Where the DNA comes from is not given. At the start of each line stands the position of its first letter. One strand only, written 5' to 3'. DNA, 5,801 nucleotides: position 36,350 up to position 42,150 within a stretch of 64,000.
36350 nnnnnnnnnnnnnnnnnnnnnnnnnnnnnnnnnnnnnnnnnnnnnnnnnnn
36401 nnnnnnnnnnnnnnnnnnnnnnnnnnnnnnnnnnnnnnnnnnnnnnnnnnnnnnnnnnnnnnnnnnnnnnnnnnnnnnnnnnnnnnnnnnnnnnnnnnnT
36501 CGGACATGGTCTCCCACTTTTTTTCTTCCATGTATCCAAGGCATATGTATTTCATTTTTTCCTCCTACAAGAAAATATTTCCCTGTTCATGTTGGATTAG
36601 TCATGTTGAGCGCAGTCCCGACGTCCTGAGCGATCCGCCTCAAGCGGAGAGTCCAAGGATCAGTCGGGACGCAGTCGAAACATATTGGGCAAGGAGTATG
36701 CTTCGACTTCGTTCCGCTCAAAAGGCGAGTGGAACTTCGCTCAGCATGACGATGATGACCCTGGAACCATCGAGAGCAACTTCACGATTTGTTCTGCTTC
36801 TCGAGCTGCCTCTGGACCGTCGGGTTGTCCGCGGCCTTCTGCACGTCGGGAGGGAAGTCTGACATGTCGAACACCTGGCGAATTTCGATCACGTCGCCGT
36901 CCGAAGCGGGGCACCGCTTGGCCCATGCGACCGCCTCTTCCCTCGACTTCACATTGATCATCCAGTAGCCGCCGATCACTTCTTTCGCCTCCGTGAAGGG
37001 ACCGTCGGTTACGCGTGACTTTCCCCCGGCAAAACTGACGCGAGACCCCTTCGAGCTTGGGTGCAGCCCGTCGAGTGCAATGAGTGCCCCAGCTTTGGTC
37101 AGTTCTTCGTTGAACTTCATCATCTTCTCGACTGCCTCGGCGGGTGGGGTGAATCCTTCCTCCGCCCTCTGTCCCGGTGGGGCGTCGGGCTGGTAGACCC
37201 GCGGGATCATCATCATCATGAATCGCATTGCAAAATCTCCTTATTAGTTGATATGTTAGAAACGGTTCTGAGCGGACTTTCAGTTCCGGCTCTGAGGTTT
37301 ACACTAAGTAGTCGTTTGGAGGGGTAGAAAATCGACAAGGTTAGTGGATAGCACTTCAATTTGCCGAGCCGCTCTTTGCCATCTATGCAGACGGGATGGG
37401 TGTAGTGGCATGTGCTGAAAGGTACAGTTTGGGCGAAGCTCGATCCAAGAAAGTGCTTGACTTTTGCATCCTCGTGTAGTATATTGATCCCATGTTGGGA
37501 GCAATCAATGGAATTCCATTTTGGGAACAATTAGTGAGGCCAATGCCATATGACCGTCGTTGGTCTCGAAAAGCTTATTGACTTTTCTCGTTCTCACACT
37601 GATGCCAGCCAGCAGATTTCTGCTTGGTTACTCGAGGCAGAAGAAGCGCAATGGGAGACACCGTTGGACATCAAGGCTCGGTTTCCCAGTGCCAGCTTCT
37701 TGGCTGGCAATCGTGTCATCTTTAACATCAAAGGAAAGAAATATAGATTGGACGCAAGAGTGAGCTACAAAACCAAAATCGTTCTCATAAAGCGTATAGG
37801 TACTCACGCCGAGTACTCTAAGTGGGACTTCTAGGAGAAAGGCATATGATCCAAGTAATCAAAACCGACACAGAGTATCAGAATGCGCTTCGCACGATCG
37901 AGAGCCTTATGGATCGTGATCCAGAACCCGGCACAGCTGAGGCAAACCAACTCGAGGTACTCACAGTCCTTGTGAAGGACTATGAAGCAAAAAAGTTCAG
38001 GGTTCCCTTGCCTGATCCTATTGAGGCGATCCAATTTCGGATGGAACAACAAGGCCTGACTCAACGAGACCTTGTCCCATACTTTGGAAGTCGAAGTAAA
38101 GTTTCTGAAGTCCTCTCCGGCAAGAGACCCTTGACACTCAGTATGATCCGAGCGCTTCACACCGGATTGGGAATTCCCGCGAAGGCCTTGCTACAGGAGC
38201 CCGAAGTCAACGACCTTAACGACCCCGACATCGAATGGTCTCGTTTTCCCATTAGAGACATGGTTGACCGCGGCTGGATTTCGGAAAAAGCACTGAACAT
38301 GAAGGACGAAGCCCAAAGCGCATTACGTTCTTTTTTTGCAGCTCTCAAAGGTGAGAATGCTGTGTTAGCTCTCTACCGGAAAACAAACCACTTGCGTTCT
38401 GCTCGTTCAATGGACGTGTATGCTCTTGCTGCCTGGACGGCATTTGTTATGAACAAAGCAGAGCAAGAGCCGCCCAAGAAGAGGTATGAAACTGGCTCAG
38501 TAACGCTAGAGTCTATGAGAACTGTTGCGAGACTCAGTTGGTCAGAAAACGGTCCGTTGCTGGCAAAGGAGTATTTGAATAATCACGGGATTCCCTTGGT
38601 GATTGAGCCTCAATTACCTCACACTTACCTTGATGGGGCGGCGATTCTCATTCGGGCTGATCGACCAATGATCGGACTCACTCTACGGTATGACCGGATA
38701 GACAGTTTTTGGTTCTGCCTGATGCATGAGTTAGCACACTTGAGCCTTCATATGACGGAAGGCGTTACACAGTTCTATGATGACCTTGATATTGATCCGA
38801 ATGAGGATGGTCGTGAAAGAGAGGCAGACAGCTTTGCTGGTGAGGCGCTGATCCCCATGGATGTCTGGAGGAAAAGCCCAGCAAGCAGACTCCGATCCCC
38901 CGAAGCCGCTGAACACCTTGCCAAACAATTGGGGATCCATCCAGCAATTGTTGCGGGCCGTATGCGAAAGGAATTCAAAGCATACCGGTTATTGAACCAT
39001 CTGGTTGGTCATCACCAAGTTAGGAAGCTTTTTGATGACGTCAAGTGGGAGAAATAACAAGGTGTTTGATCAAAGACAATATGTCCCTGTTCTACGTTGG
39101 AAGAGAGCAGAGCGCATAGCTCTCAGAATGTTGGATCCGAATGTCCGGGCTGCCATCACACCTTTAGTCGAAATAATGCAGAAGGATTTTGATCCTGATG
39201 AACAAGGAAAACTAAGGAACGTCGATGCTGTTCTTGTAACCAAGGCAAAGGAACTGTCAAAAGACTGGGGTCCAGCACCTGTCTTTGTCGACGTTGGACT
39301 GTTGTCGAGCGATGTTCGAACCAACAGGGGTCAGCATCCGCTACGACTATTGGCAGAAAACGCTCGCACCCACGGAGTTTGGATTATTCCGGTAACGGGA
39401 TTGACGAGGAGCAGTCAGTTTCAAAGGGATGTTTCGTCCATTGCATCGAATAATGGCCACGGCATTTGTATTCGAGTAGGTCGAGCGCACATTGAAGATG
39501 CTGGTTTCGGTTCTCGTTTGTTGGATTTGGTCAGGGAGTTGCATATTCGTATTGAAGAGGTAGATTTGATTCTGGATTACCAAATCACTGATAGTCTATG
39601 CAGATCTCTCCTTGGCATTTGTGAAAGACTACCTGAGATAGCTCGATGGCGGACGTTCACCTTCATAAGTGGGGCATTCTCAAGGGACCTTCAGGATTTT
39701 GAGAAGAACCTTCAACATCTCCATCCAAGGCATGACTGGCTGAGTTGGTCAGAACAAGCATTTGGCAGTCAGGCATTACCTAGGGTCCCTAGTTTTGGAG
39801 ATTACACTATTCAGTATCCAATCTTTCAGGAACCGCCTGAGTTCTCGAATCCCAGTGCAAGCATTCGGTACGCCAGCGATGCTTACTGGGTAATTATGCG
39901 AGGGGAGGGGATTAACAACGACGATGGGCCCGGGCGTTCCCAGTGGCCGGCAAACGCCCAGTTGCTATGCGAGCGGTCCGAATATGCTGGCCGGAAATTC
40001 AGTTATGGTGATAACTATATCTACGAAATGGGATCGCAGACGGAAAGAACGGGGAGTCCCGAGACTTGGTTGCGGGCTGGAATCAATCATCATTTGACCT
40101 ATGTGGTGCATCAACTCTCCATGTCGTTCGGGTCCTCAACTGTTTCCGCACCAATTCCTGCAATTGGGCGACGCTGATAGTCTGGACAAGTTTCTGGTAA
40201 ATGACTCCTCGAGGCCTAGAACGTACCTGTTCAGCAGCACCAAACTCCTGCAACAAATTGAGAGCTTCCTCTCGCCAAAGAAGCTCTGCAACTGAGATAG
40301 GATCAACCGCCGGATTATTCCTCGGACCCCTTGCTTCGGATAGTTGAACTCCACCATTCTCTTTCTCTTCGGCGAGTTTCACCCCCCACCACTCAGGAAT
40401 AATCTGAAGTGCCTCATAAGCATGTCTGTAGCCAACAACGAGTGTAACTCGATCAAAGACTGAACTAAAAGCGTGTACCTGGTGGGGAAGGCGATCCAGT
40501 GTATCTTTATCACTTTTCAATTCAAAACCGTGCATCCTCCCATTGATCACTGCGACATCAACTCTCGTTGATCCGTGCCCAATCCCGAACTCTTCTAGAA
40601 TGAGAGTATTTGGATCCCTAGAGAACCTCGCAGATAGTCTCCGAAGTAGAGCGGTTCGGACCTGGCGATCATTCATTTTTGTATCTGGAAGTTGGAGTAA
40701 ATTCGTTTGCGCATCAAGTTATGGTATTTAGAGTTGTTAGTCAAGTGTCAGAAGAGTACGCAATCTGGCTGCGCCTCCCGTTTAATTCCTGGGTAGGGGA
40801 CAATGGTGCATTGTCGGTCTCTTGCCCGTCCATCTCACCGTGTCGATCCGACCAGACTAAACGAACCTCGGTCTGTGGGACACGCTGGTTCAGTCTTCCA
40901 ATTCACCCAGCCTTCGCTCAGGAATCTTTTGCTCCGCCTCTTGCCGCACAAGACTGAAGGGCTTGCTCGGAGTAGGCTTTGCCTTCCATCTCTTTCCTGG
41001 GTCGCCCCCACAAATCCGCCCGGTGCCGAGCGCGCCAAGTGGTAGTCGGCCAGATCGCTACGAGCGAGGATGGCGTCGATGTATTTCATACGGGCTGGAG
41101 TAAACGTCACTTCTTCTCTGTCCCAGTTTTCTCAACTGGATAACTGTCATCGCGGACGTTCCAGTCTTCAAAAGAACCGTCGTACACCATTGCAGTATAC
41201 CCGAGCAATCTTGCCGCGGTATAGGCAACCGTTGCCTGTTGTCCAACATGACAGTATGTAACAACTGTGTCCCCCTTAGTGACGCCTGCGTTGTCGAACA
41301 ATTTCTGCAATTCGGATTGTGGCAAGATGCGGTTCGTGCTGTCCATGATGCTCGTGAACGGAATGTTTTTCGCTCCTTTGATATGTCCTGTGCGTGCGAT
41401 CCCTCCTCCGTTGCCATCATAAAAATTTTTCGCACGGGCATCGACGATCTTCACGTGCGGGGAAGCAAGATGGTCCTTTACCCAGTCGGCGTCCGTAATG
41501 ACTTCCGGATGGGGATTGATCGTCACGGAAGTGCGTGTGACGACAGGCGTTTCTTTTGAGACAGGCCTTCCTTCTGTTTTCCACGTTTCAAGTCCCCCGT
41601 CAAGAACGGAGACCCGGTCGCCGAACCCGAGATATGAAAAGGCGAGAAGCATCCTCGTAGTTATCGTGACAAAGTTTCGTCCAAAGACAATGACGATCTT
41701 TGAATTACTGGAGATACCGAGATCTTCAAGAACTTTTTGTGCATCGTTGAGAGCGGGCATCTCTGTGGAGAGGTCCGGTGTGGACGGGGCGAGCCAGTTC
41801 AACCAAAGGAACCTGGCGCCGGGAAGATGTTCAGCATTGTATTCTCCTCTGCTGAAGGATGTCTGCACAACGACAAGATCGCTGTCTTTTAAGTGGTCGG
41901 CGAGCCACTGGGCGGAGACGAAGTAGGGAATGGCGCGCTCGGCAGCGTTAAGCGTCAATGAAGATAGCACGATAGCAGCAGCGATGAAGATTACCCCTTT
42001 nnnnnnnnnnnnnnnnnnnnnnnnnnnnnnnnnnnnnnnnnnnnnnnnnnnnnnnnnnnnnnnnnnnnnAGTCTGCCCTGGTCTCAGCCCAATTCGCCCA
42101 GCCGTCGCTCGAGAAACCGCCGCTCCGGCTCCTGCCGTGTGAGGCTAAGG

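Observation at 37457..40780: HigB - HigA::IrrE - beta - sce7726 four-gene locus: candidate undescribed defence system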

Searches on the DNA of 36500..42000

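Call 79: search_rna_families(source=window, start=36500, end=42000, threshold=evalue, max_evalue=0.1)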
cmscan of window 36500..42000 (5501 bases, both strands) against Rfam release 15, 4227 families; matches with E-value up to 0.1: 0.
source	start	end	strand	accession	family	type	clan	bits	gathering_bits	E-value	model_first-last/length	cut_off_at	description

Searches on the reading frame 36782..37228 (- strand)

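Call 51: search_protein_families(library=pfam, proteins=[window:36782-37228:-], max_evalue=0.001)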
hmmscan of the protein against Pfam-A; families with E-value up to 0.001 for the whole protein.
window:36782-37228:- (148 aa): 1 family
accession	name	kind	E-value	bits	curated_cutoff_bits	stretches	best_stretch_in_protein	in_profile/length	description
PF03795.20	YCII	-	6.3e-20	71.9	24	1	27-122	15-94/95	YCII-related domain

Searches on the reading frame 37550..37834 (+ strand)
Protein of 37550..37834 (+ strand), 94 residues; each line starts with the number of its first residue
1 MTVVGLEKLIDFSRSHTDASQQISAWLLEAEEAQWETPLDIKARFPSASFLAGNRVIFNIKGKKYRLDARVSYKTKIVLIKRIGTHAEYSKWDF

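Call 3: search_protein_families(library=pfam, proteins=[window:37550-37834:+], max_evalue=0.01)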
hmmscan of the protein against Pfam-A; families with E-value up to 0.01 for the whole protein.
window:37550-37834:+ (94 aa): 1 family
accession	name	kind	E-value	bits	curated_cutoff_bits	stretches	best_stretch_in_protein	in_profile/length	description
PF09907.15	HigB_toxin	-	2.1e-25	89.2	27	1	20-91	2-73/74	HigB_toxin, RelE-like toxic component of a toxin-antitoxin system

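Call 4: search_protein_families(library=padloc, proteins=[window:37550-37834:+], max_evalue=0.01)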
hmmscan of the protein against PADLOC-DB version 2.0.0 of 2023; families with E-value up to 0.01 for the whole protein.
window:37550-37834:+ (94 aa): 4 families
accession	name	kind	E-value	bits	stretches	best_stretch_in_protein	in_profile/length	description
PDLC03981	PD-Lambda-2_A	-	6.5e-40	133.6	1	1-94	1-94/94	-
PDLC03979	PD-Lambda-2_A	-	2.8e-29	99.7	1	1-93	1-93/97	-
PDLC03978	PD-Lambda-2_A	-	3.9e-16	57.2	1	1-83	1-83/87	-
PDLC03980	PD-Lambda-2_A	-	2.9e-07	29.1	1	1-83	3-85/92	-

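Call 5: search_protein_families(library=ncbifam, proteins=[window:37550-37834:+], max_evalue=0.01)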
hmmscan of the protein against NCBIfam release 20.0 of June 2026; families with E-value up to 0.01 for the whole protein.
window:37550-37834:+ (94 aa): 0 families

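Call 66: search_solved_structures(query=window:37550-37834:+, max_evalue=1, show_alignments=2)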
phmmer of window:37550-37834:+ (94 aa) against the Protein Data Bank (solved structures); distinct sequences matched with E-value up to 1: 3.
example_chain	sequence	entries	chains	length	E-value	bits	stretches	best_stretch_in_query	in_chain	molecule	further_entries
5ycl_B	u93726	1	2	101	0.0036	20.9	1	32-90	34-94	mRNA interferase HigB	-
5ifg_A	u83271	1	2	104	0.0038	20.8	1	32-90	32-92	mRNA interferase HigB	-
6kml_A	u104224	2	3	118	0.0052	20.3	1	32-90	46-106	mRNA interferase toxin HigB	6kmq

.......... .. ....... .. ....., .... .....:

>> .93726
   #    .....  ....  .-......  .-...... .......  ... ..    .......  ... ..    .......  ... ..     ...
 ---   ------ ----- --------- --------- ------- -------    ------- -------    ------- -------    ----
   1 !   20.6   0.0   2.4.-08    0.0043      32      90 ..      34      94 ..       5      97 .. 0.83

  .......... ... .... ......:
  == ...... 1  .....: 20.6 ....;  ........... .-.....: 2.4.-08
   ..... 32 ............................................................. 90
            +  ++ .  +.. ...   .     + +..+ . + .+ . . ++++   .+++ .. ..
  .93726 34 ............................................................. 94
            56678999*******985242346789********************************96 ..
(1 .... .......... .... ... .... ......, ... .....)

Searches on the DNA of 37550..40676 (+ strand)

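Call 36: search_dna_similar(query=window:37550-40676:+, collection=ecoli_genomes, mode=distant, max_rows=15, max_evalue=0.01)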
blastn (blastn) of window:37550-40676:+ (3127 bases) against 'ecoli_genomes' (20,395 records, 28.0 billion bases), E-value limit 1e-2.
No match.
